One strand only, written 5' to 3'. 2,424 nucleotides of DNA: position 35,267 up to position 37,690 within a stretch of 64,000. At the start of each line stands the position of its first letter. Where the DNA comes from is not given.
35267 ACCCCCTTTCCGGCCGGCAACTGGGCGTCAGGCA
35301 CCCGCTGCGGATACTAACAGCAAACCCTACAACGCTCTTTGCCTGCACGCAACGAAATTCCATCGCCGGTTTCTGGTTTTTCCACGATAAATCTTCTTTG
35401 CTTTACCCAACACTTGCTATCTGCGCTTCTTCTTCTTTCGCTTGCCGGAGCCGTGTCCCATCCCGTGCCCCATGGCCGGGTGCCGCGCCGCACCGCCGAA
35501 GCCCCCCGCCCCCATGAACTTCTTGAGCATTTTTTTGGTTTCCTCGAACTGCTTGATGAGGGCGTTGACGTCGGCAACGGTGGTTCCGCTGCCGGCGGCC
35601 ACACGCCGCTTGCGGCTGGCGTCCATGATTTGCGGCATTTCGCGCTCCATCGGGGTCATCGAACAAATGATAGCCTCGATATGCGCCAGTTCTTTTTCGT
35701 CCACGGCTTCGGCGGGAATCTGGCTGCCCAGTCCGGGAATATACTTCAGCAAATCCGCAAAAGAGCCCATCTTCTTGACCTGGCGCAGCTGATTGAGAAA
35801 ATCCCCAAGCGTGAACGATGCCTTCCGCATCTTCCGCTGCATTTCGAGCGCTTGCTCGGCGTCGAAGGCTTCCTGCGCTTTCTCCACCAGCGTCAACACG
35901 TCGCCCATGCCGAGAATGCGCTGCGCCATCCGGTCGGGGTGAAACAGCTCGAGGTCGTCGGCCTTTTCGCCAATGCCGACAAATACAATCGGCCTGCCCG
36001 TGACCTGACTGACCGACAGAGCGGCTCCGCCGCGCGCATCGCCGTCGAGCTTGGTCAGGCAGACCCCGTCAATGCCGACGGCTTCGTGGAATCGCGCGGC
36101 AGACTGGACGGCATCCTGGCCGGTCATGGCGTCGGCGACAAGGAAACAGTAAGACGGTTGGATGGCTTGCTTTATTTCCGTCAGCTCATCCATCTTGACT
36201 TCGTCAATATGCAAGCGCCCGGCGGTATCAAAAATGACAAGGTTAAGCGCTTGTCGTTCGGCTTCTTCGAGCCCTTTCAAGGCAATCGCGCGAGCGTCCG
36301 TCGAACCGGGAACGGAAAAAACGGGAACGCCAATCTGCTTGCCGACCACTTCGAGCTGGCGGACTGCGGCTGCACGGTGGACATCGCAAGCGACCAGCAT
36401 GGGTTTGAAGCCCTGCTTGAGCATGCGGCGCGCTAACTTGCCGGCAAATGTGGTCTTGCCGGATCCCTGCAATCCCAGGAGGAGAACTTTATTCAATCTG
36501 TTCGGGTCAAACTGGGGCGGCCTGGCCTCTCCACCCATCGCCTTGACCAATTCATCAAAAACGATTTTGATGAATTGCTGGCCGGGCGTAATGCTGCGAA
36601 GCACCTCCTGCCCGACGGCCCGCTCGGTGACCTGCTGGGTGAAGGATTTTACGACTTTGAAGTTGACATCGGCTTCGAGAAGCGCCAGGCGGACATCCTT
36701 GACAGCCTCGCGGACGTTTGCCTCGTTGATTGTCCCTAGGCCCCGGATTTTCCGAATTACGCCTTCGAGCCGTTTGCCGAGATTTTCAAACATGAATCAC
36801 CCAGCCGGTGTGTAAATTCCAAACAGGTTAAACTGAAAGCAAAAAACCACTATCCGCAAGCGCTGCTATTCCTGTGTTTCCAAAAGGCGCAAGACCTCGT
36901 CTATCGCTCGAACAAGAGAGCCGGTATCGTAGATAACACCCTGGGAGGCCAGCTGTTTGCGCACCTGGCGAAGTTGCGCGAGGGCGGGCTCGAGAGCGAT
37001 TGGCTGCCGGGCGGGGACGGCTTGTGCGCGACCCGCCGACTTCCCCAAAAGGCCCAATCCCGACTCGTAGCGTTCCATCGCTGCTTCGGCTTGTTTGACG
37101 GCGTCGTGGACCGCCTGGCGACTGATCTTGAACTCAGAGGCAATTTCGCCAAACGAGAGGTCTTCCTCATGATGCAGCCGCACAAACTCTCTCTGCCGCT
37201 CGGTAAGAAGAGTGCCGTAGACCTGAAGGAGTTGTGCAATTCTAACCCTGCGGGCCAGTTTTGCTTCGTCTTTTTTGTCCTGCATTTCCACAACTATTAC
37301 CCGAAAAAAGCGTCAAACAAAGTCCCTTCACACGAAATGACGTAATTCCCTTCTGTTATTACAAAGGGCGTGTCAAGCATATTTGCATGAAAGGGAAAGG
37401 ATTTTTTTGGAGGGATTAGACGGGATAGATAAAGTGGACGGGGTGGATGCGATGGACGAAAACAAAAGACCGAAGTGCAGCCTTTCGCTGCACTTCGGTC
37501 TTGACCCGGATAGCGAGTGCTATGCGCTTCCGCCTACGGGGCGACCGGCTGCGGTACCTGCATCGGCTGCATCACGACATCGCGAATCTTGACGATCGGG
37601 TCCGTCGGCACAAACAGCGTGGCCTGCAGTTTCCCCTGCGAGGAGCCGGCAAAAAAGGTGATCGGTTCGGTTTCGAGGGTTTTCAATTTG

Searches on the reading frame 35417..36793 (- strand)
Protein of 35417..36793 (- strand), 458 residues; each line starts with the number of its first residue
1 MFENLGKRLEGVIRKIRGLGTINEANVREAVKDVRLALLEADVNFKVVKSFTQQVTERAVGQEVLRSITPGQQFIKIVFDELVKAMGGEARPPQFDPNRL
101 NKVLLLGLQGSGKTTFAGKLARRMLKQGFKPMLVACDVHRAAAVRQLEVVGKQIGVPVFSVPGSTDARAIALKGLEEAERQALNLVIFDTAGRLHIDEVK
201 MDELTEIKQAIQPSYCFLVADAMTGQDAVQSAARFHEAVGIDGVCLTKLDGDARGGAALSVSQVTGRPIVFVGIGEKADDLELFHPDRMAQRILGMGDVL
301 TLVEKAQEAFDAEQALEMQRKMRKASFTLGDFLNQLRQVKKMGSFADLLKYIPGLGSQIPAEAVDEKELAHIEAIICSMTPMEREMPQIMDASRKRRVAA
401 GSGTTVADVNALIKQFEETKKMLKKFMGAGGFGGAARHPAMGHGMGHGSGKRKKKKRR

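Call 90: find_homologous_proteins(query=window:35417-36793:-, max_evalue=1e-100)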
Query window:35417-36793:- (458 aa): 7966 proteins with E <= 1e-100 among 8000 candidates; the best 120 are listed.
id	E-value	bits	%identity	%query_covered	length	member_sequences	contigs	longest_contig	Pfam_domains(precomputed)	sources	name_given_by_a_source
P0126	6.3e-294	992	100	100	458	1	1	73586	PF02881.25,PF02978.27,PF00448.29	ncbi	-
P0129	3.9e-288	973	97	100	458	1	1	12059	PF02881.25,PF02978.27,PF00448.29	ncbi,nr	ncbi:MAG: signal recognition particle protein [Candidatus Sumerlaeia bacterium]|nr:signal recognitio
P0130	2.3e-248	842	86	93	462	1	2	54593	PF02881.25,PF02978.27,PF13604.13,PF00448.29,PF20720.4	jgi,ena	-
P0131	6.8e-247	837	81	98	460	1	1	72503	PF02881.25,PF02978.27,PF13604.13,PF00448.29,PF20720.4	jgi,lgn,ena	-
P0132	1.9e-243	826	83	93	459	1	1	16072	PF02881.25,PF02978.27,PF00448.29,PF20720.4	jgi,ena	-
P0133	2.5e-243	826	84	93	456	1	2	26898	PF02881.25,PF02978.27,PF00448.29,PF20720.4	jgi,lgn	jgi:signal recognition particle subunit SRP54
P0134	3.7e-240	815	83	95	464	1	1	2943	PF02881.25,PF02978.27,PF13671.13,PF00448.29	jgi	jgi:signal recognition particle subunit SRP54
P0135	8.0e-240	814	80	98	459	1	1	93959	PF02881.25,PF02978.27,PF00448.29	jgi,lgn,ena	-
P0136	5.8e-235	798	79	98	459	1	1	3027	PF02881.25,PF16575.12,PF02978.27,PF00448.29,PF20720.4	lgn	-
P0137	3.2e-234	796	80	93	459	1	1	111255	PF02881.25,PF02978.27,PF13401.13,PF00448.29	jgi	-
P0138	2.7e-232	789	78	98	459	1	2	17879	PF02881.25,PF16575.12,PF02978.27,PF00448.29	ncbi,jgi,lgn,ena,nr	ncbi:signal recognition particle [candidate division BRC1 bacterium SM23_51]|nr:MAG: signal recognit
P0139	6.0e-232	788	78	98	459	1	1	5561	PF02881.25,PF16575.12,PF02978.27,PF00448.29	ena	-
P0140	1.3e-227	774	77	100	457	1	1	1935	PF02881.25,PF02978.27,PF00448.29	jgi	-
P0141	8.1e-220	748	73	97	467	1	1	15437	PF02881.25,PF02978.27,PF00448.29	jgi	jgi:signal recognition particle subunit SRP54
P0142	7.8e-175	600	62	97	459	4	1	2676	PF02881.25,PF02978.27,PF13401.13,PF00448.29,PF20720.4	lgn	-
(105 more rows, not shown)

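Call 91: find_encoding_contigs(protein=P0129, flank=10000, max_places=1)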
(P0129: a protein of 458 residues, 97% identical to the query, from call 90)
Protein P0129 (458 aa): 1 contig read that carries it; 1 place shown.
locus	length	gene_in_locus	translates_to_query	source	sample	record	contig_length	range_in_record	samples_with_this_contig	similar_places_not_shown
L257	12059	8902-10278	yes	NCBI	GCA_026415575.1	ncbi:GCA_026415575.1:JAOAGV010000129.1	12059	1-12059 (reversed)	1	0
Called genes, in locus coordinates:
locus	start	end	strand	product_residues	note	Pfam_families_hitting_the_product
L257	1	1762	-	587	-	?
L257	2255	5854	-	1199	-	PF01855:POR_N, PF17147:PFOR_II, PF01558:POR, PF10371:EKR, PF00037:Fer4 (weak), PF12837:Fer4_6 (weak), PF12838:Fer4_7, PF13237:Fer4_10, +5 more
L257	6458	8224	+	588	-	-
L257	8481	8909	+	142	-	PF04297:UPF0122, PF08281:Sigma70_r4_2 (weak), PF04545:Sigma70_r4 (weak)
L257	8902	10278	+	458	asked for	PF02881:SRP54_N, PF00448:SRP54, PF02978:SRP_SPB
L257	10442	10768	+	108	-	PF00886:Ribosomal_S16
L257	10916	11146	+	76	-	PF13083:KH_KhpA-B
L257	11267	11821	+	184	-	PF01782:RimM, PF05239:PRC (weak), PF24986:PRC_RimM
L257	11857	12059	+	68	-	PF01746:tRNA_m1G_MT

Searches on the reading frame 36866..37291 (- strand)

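Call 14: search_protein_families(library=pfam, proteins=[window:36866-37291:-])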
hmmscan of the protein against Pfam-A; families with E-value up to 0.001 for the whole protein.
window:36866-37291:- (141 aa): 5 families
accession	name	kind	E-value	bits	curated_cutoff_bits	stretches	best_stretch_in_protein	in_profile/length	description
PF04297.20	UPF0122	-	1.4e-23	83.4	22.7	1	13-90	2-79/101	Putative helix-turn-helix protein, YlxM / p13 like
PF04545.22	Sigma70_r4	-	1.5e-07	31.2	24.1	1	29-68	5-44/50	Sigma-70, region 4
PF08281.18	Sigma70_r4_2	-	1.8e-07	31.1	25.7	1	29-71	11-53/54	Sigma-70, region 4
PF12802.13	MarR_2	-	7.7e-05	23.2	27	1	40-70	15-46/61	MarR family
PF08279.18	HTH_11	-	0.00021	21.5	25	1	39-71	9-42/55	HTH domain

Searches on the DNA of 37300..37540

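Call 57: search_rna_families(source=window, start=37300, end=37540, threshold=evalue, max_evalue=10)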
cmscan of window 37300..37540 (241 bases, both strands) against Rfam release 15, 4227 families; matches with E-value up to 10: 5.
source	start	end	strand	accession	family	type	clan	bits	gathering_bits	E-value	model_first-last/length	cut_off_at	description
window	37466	37504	+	RF03801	mir-7143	Gene; miRNA;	-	20.1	90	0.075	1-61/61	no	mir-7143 microRNA precursor family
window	37466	37502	+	RF03957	mir-5856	Gene; miRNA;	-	17.1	90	0.45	1-70/70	no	mir-5856 microRNA precursor family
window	37466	37502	-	RF03957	mir-5856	Gene; miRNA;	-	16.9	90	0.51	1-70/70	no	mir-5856 microRNA precursor family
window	37413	37507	+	RF02216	ZNFX1-AS1_2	Gene; lncRNA;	-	13.5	45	0.37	1-93/93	no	ZNFX1 antisense RNA 1 conserved region 2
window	37459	37508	-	RF04029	mir-8521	Gene; miRNA;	-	12.5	80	8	1-68/68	no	mir-8521 microRNA precursor family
